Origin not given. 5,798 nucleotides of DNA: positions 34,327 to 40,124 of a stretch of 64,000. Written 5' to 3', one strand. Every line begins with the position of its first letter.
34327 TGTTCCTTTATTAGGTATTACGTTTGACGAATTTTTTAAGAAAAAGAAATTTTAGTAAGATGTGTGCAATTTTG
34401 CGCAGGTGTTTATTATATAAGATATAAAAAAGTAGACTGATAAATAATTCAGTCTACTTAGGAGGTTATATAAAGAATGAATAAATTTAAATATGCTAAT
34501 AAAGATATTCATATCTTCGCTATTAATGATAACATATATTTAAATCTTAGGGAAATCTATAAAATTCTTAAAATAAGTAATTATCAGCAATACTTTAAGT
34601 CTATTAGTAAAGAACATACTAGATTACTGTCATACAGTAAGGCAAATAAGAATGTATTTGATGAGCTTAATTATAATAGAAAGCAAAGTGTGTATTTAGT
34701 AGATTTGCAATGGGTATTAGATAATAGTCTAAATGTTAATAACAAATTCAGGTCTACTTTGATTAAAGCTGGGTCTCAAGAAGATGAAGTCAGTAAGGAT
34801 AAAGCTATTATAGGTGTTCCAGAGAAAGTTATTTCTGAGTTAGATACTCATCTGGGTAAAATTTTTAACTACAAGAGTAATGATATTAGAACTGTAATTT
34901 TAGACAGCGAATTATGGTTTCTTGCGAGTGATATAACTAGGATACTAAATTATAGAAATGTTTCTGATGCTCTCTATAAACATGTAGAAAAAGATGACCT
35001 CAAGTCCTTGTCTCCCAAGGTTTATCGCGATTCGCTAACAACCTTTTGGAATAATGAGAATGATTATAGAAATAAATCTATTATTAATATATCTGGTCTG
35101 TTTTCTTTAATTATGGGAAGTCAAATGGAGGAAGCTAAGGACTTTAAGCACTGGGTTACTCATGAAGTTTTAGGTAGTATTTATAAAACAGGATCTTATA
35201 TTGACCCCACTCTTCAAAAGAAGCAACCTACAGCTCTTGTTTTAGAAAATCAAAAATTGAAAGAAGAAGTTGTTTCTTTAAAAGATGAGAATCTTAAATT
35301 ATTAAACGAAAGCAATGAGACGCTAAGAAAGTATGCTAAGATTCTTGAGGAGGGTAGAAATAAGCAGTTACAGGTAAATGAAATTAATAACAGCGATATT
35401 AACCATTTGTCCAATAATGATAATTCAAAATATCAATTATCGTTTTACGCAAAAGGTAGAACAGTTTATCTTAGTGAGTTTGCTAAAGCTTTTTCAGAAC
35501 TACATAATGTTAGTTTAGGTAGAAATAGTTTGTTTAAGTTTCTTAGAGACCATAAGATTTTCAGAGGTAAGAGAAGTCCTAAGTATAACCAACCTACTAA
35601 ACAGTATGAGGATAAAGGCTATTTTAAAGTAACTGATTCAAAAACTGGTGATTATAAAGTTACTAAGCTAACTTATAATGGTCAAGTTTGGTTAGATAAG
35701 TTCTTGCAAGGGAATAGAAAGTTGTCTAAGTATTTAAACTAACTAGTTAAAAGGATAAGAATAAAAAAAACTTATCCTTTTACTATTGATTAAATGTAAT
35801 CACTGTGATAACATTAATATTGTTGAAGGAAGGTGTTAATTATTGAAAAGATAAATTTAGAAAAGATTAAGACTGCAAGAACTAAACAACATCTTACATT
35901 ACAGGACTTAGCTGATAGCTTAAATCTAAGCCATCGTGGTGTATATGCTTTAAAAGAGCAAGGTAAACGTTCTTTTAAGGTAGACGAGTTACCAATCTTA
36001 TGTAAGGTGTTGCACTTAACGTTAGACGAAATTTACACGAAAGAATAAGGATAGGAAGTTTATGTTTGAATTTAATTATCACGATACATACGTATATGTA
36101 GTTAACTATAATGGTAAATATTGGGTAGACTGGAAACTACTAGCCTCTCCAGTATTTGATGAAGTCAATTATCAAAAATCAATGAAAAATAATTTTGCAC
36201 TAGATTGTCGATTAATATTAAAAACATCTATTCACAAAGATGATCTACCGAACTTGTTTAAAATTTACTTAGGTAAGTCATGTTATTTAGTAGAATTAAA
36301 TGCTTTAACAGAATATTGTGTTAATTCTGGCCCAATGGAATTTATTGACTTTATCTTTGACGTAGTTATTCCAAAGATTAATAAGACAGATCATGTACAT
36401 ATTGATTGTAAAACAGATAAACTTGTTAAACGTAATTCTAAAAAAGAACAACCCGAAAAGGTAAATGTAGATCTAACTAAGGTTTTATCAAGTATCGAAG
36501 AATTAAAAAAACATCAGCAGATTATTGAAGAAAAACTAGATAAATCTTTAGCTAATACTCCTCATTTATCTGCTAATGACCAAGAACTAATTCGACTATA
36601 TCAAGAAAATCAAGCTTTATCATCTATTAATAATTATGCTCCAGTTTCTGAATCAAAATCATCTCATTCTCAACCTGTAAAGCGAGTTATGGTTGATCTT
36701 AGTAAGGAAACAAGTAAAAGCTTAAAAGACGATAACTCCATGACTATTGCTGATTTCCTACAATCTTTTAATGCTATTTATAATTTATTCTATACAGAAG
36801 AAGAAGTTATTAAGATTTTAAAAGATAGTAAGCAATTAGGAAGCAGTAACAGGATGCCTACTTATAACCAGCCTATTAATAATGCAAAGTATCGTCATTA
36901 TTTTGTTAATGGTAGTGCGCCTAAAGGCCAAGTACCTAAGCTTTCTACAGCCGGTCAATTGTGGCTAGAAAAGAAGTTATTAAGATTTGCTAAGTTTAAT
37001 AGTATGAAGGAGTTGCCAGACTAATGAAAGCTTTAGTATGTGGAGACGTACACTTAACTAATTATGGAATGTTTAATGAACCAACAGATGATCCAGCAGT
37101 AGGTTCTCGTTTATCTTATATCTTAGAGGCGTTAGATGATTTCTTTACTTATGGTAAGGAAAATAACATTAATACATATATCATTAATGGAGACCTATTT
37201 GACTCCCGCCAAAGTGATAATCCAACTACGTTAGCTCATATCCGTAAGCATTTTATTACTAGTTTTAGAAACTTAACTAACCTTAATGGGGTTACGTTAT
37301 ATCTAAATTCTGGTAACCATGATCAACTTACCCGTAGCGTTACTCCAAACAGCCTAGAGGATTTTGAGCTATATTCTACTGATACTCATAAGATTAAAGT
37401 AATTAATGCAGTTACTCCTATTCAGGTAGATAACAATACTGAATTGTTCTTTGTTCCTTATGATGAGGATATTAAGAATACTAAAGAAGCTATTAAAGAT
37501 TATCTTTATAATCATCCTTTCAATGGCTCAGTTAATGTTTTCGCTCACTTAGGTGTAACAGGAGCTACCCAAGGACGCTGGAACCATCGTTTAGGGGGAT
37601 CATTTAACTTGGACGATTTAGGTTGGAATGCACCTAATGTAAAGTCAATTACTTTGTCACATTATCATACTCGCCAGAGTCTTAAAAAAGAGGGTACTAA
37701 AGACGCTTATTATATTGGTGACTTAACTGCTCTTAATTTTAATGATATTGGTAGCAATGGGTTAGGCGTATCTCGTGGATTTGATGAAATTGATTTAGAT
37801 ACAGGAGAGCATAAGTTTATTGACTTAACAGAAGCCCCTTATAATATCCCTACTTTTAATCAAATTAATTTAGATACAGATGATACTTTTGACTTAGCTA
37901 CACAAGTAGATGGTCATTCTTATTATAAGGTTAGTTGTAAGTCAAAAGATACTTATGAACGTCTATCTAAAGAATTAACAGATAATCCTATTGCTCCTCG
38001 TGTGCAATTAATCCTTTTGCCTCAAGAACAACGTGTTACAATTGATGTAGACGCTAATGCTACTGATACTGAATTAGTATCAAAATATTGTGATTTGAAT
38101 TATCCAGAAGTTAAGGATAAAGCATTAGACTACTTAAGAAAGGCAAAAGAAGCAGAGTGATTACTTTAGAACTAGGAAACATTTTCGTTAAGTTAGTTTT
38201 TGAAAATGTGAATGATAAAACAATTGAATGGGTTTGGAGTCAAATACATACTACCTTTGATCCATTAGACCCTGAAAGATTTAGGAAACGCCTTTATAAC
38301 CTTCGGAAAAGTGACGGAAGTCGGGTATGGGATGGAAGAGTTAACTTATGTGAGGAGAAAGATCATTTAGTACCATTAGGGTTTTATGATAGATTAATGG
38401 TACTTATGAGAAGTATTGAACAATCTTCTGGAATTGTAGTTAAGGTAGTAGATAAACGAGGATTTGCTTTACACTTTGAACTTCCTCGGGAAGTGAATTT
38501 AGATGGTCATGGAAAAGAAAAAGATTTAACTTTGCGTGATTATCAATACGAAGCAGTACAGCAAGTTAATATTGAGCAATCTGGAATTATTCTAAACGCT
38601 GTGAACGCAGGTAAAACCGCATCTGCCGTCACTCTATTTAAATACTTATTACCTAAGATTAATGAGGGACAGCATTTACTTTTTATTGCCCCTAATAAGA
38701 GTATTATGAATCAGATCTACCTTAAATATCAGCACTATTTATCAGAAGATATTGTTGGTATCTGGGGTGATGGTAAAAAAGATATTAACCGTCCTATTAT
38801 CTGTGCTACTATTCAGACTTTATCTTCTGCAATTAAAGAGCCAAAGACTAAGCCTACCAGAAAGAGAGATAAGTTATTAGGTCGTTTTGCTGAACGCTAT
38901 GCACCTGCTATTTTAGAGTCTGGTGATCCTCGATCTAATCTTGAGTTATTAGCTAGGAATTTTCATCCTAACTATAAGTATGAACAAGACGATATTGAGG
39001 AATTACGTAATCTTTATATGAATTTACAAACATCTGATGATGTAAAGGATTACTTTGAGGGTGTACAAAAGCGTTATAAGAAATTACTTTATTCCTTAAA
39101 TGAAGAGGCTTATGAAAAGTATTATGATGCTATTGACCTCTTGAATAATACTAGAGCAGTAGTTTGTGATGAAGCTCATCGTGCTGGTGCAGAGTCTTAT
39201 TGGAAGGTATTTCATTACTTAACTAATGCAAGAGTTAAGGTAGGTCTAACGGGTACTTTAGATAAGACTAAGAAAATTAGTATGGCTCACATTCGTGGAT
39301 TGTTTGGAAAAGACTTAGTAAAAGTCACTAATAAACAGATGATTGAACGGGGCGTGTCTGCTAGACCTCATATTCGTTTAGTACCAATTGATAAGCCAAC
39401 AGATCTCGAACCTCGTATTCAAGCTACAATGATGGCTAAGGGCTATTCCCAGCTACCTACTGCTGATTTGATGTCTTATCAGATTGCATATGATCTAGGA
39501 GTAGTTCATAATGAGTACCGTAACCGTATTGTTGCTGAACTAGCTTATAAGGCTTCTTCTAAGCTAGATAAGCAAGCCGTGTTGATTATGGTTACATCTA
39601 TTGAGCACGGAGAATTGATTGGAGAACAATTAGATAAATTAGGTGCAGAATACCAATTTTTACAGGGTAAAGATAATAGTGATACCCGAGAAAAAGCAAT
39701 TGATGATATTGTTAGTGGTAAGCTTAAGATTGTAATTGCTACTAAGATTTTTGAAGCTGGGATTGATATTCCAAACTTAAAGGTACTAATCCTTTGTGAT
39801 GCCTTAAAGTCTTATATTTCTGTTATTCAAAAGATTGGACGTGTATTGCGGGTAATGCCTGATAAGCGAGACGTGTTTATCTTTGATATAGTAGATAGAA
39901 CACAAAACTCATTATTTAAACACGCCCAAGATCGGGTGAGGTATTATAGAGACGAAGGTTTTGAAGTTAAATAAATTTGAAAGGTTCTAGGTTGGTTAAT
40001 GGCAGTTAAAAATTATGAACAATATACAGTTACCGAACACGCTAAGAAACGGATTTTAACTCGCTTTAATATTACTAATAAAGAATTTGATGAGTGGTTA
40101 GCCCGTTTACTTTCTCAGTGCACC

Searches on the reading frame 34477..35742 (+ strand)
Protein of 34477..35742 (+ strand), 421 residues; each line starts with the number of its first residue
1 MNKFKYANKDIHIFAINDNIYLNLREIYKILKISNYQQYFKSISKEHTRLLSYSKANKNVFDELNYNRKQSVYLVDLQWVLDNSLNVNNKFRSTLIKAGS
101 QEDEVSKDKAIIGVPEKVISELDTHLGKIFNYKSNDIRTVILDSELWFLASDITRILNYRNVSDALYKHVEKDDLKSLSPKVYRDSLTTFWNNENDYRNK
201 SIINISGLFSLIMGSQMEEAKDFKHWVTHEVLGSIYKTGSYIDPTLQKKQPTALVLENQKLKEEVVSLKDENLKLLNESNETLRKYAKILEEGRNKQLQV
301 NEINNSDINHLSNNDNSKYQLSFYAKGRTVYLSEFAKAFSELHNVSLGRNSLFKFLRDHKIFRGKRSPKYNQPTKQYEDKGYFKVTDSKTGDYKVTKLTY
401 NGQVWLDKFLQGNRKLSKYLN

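Call 100: search_protein_families(library=phrogs, proteins=[window:34477-35742:+], max_evalue=0.00001)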
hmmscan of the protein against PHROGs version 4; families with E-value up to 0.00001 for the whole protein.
window:34477-35742:+ (421 aa): 13 families
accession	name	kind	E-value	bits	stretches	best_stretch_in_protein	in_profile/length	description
phrog_130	-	transcription regulation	1.2e-45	157.5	1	127-416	160-414/480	anti-repressor Ant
phrog_2899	-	transcription regulation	1.8e-31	110.7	1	128-273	8-138/263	anti-repressor Ant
phrog_463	-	transcription regulation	1.2e-29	104.6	1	128-308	6-183/250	anti-repressor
phrog_2593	-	transcription regulation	5.6e-27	96.1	1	118-303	13-200/255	anti-repressor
phrog_2011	-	transcription regulation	1.1e-23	85.4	1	129-243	6-118/275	anti-repressor Ant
phrog_5060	-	transcription regulation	4.3e-23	83.5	1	128-297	8-172/224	anti-repressor Ant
phrog_2977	-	transcription regulation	6.1e-21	75.8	1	128-217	65-147/150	anti-repressor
phrog_7940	-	unknown function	2.2e-19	71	1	128-242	5-108/252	-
phrog_25722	-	unknown function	1.5e-18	68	1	129-252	6-120/150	-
phrog_9976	-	transcription regulation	1.1e-16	62.2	1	131-241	5-106/188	anti-repressor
phrog_245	-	transcription regulation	2.6e-16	61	1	129-253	43-152/319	anti-repressor Ant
phrog_9438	-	transcription regulation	2.3e-12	47.8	1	327-411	22-113/121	anti-repressor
phrog_63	-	transcription regulation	1.8e-10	41.7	1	329-416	274-361/431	anti-repressor Ant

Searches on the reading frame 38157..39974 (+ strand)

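Call 100: search_protein_families(library=phrogs, proteins=[window:38157-39974:+], max_evalue=0.00001)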
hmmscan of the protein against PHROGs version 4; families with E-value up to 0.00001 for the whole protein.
window:38157-39974:+ (605 aa): 6 families
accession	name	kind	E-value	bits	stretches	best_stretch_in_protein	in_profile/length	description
phrog_16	-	DNA, RNA and nucleotide metabolism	9.2e-84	283.3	1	68-601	238-616/986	DNA helicase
phrog_9690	-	DNA, RNA and nucleotide metabolism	2.8e-62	211.5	1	322-605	31-300/306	DNA helicase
phrog_14619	-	DNA, RNA and nucleotide metabolism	2.9e-26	93.7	1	55-285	48-279/314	DNA helicase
phrog_16259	-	DNA, RNA and nucleotide metabolism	9.3e-16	59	1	12-230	5-219/330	DNA helicase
phrog_17901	-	DNA, RNA and nucleotide metabolism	4.1e-08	34.6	1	526-601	15-95/109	DNA helicase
phrog_16694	-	unknown function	6.5e-07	28.7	0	347-580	435-676/1010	-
